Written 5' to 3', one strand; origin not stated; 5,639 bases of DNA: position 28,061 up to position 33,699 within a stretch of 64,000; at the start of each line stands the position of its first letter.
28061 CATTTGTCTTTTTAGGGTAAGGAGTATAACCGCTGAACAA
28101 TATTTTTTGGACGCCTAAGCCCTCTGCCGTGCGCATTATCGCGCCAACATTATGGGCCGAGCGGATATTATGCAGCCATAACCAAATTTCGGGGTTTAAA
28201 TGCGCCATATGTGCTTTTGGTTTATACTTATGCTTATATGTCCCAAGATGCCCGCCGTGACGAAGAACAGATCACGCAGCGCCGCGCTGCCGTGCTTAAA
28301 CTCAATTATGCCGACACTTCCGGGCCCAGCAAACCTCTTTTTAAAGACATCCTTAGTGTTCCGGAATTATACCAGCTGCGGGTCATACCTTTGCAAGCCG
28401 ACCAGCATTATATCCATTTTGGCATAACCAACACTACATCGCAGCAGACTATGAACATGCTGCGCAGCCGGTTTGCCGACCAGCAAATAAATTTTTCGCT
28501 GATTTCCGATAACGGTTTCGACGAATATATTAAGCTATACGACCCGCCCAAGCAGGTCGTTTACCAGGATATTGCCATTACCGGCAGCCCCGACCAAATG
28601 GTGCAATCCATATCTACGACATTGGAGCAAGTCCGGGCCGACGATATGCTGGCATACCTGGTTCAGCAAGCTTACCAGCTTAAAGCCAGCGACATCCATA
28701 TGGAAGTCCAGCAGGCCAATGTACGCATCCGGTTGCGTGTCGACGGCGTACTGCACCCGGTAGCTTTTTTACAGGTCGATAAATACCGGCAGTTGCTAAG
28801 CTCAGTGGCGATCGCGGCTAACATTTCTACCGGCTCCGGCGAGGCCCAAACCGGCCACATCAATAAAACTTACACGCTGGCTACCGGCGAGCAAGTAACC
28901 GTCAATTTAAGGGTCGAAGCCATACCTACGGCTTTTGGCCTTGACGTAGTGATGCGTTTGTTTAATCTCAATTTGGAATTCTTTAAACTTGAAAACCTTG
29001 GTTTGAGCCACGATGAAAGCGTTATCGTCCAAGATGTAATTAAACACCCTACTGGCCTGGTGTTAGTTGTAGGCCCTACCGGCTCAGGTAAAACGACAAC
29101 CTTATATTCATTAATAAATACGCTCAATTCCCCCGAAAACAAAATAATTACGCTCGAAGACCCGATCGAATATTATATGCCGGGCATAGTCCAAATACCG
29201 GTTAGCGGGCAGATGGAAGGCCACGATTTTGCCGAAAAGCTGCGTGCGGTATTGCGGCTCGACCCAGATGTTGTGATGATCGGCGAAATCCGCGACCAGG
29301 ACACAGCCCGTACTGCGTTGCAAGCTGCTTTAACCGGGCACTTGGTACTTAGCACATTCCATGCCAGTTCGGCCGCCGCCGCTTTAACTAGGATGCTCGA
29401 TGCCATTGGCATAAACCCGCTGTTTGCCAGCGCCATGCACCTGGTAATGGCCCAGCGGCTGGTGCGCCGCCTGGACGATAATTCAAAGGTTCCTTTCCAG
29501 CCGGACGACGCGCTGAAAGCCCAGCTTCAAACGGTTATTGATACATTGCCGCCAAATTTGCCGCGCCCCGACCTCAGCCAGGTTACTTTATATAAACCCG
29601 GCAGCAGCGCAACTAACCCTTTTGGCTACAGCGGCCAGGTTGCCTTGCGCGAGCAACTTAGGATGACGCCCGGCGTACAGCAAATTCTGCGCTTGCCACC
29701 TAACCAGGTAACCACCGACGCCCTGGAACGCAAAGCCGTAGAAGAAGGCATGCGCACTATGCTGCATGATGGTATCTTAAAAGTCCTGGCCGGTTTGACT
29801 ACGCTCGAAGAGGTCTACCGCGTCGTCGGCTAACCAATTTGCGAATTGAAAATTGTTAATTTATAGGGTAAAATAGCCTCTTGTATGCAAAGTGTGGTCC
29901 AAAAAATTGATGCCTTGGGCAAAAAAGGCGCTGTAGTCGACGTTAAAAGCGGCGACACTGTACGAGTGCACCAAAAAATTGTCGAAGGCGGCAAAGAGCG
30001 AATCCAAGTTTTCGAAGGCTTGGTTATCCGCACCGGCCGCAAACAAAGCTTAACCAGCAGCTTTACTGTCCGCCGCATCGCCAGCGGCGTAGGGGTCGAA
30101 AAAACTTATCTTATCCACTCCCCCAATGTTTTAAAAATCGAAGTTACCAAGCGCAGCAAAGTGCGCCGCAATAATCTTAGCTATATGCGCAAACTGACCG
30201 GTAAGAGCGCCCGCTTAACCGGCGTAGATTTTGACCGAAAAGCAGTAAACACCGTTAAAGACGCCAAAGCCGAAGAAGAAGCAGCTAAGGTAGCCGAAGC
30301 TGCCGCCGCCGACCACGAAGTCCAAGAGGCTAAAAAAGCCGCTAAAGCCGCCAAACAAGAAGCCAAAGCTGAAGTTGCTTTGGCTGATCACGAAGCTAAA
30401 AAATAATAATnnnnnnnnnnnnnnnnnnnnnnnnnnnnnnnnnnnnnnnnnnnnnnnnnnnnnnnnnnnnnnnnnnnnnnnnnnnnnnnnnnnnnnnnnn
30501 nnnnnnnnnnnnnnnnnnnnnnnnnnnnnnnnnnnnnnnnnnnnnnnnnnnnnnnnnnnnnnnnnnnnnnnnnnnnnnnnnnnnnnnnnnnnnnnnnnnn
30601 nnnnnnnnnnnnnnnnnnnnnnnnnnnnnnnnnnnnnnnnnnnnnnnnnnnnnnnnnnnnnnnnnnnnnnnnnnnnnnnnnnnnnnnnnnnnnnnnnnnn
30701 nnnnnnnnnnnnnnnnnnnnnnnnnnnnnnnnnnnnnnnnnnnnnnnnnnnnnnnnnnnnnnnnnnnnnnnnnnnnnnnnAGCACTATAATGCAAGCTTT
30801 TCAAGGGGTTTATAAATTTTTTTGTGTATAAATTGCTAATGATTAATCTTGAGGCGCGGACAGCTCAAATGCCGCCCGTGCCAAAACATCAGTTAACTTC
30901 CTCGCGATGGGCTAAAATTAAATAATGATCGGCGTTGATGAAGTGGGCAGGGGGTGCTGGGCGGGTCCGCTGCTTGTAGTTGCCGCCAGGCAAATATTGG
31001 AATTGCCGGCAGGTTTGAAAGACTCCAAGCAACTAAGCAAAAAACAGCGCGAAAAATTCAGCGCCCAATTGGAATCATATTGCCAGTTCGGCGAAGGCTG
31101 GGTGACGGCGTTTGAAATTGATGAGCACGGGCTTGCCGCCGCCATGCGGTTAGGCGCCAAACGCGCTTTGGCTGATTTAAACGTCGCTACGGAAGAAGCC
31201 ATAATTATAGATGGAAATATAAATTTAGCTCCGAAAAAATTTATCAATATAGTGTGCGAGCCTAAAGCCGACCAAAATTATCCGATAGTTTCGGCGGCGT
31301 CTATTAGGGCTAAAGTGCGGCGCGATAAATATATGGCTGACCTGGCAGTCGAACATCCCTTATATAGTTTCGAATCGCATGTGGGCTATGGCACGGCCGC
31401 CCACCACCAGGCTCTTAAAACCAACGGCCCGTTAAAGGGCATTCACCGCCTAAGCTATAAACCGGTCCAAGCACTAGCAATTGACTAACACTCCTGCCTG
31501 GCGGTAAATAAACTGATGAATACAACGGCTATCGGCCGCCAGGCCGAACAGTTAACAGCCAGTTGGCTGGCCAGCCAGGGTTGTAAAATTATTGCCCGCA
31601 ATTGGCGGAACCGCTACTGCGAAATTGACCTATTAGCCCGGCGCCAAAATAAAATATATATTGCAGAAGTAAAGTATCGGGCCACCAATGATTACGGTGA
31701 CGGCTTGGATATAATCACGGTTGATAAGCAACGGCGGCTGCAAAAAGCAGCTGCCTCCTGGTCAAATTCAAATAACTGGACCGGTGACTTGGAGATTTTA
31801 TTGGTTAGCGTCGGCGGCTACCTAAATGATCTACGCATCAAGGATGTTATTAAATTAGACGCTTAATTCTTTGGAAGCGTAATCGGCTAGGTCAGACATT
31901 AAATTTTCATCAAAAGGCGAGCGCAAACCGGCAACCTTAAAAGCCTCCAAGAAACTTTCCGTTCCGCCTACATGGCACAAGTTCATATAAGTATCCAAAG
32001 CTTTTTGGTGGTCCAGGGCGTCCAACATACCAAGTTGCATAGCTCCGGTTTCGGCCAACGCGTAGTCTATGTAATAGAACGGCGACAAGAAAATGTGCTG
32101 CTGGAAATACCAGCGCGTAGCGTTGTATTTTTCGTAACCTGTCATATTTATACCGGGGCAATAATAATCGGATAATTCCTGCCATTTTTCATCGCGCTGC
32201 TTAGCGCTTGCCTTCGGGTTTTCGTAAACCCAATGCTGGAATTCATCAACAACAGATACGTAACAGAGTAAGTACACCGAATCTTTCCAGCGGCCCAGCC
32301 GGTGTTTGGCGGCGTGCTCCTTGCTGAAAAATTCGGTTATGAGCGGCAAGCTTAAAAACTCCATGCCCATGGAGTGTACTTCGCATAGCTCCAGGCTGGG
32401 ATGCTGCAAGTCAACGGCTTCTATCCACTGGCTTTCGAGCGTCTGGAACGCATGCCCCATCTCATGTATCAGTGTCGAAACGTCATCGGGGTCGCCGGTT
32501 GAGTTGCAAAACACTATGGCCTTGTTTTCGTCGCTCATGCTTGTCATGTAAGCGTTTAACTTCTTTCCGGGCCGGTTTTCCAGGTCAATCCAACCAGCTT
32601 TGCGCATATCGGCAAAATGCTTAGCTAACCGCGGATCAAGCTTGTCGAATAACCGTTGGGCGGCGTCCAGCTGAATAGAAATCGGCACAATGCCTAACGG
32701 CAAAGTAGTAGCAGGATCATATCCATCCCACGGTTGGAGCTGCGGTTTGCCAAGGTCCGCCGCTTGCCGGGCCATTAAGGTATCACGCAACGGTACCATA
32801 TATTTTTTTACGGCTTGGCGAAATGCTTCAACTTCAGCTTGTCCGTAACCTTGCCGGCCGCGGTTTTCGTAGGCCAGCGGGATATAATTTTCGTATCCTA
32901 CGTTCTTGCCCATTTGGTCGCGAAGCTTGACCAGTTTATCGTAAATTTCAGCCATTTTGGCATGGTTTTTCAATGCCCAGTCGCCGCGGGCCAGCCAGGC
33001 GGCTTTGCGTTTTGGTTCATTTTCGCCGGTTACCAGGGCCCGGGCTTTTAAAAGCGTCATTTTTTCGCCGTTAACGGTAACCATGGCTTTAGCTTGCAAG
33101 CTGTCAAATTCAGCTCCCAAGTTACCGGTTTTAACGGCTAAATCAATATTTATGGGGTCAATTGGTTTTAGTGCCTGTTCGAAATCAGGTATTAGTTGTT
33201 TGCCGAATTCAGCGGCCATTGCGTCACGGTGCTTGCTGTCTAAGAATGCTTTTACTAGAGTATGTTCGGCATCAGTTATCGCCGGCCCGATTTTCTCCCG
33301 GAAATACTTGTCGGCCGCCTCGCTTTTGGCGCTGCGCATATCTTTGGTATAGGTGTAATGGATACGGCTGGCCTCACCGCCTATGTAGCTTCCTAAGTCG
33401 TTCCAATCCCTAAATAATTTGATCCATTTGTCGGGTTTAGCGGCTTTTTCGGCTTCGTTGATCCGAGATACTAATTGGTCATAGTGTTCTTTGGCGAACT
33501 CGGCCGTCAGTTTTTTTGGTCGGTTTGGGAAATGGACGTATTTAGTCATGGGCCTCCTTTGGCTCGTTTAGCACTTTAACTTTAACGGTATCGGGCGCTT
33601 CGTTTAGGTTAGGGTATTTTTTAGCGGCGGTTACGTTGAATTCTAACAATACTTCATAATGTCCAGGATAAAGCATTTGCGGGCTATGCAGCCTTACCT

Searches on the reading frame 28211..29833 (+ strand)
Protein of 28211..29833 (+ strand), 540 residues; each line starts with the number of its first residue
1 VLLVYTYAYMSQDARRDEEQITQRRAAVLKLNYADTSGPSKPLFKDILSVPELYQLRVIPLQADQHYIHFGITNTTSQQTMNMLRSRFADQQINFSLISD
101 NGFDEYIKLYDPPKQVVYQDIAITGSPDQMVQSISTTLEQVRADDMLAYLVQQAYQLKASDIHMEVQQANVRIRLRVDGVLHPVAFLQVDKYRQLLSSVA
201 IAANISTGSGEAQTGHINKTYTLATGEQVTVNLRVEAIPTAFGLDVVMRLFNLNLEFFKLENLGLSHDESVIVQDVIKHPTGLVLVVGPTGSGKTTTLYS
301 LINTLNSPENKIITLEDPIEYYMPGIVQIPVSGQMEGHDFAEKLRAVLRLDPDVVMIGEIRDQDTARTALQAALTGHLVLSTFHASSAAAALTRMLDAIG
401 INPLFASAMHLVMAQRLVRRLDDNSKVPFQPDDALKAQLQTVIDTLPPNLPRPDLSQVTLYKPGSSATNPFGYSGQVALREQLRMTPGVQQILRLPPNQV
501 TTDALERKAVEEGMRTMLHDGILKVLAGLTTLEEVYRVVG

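Call 8: search_protein_families(library=ncbifam, proteins=[window:28211-29833:+])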
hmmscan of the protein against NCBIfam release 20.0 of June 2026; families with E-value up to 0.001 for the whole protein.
window:28211-29833:+ (540 aa): 22 families
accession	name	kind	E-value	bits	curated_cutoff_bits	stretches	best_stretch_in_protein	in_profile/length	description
TIGR02533.1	type_II_gspE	equivalog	8.1e-106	354.6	630.25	1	55-538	11-485/486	type II secretion system ATPase GspE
TIGR02538.1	type_IV_pilB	equivalog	6.3e-94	315.6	675.65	1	46-538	72-561/564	type IV-A pilus assembly ATPase PilB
NF007755.0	PRK10436.1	equivalog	1e-91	307.9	617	1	57-540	18-460/465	type II secretion system protein GspE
NF053534.1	T4PilAsmATPsTfpB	equivalog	1.2e-88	298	850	1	58-539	107-582/584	type IV pilus assembly ATPase TfpB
NF041000.1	ATPase_ComGA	equivalog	1.5e-60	204.5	300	1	150-419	3-266/267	competence type IV pilus ATPase ComGA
TIGR01420.1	pilT_fam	subfamily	4.8e-54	183.9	319.1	1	147-429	2-279/343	PilT/PilU family type 4a pilus ATPase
TIGR02525.1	plasmid_TraJ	equivalog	2.1e-28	99.3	368.3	1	181-419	48-299/372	plasmid transfer ATPase TraJ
TIGR02524.1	dot_icm_DotB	equivalog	4.6e-24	85.3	463.3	1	255-418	112-285/358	Dot/Icm type IV secretion system ATPase DotB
NF058587.1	archaellum_moto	equivalog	2e-21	76.4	550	1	284-423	278-422/527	archaellum flagellar ATPase motor FlaI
TIGR02782.1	TrbB_P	equivalog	1.6e-16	60.5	304.55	1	273-399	129-256/303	P-type conjugative transfer ATPase TrbB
TIGR02788.1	VirB11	equivalog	2.5e-15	56.3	249.95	1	284-397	147-264/308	P-type DNA transfer ATPase VirB11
NF053672.1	bindosome_BasE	exception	2.4e-14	53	1000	1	282-401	271-394/512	bindosome assembly system ATPase subunit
NF010407.0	PRK13833.1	subfamily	9.4e-14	51.5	499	1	267-395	131-259/323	conjugal transfer protein TrbB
NF010469.0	PRK13894.1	subfamily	4e-13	49.4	508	1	268-408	138-285/320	conjugal transfer ATPase TrbB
NF010425.0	PRK13851.1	equivalog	2e-12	46.7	461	1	284-398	165-283/344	type IV secretion system protein VirB11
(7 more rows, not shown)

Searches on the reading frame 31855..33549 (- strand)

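Call 7: search_protein_families(library=pfam, proteins=[window:31855-33549:-])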
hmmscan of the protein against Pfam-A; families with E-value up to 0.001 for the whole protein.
window:31855-33549:- (564 aa): 1 family
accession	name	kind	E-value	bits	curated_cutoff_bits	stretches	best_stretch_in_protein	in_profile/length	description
PF01432.26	Peptidase_M3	-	1.6e-29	104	27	1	176-552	6-453/457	Peptidase family M3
